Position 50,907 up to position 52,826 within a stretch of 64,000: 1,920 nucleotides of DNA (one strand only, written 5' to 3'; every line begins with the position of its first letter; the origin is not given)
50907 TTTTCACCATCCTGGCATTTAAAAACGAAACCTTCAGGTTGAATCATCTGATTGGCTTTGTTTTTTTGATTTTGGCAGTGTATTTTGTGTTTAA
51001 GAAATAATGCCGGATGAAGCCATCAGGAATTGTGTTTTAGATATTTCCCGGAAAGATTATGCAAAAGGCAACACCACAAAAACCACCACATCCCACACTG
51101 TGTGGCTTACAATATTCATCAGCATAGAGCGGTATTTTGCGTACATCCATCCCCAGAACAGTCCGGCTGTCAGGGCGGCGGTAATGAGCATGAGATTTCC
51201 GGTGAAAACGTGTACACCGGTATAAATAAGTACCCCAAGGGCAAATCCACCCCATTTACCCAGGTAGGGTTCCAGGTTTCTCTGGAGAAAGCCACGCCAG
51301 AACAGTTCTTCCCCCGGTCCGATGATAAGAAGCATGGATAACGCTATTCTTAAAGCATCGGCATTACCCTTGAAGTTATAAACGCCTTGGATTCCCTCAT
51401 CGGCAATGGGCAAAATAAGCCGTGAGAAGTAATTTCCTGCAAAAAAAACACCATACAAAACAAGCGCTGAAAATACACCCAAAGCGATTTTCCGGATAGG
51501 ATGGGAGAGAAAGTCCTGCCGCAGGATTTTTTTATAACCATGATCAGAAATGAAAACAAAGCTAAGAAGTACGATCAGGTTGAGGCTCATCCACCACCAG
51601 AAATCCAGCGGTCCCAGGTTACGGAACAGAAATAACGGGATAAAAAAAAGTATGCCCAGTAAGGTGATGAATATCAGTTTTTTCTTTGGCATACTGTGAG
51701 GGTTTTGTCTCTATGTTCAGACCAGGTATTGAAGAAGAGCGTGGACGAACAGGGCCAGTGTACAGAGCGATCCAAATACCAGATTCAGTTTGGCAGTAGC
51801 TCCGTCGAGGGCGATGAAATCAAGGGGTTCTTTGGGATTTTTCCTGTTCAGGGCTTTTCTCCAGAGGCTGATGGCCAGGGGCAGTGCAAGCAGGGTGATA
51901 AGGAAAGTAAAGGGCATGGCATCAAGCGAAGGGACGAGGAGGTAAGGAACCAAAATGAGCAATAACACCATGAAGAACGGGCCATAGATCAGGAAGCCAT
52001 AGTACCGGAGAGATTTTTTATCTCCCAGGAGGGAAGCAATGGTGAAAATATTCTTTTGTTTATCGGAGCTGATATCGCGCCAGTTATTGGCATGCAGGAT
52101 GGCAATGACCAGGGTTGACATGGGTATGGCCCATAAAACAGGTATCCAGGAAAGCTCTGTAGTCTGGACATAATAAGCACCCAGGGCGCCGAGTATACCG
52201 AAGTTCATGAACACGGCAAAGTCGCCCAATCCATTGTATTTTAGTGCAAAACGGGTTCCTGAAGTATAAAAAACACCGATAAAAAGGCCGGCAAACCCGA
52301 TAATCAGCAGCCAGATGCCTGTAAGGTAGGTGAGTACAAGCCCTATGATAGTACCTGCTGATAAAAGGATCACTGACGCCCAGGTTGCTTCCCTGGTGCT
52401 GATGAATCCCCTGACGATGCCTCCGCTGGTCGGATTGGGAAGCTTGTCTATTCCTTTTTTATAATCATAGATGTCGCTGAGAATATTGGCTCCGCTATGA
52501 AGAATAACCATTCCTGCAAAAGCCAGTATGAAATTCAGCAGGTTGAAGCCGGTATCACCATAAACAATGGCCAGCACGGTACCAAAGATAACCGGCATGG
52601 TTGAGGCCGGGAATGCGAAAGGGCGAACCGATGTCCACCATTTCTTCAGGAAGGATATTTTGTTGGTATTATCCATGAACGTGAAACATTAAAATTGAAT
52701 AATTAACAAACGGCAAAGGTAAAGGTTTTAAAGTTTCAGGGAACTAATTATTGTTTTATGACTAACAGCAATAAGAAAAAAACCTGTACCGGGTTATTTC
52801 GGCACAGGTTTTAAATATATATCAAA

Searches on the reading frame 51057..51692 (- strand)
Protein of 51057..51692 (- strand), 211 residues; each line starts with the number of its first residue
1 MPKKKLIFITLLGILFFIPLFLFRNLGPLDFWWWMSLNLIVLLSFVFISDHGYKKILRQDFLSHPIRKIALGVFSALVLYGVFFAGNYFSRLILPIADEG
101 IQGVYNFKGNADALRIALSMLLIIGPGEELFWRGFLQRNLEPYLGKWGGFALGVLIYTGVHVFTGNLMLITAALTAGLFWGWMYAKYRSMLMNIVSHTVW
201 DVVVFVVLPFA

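Call 40: search_protein_families(library=pfam, proteins=[window:51057-51692:-], max_evalue=0.00001)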
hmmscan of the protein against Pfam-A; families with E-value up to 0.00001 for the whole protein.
window:51057-51692:- (211 aa): 1 family
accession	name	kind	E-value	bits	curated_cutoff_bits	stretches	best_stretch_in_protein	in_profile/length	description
PF02517.21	Rce1-like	-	2e-16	60.4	22.4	1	114-203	5-93/93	Type II CAAX prenyl endopeptidase Rce1-like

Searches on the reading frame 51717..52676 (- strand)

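Call 40: search_protein_families(library=pfam, proteins=[window:51717-52676:-], max_evalue=0.00001)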
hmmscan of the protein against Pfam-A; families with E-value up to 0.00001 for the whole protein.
window:51717-52676:- (319 aa): 1 family
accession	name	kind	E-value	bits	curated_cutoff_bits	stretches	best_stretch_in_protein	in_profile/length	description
PF01040.23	UbiA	-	4.8e-34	118.2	34.2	1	29-285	5-241/250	UbiA prenyltransferase family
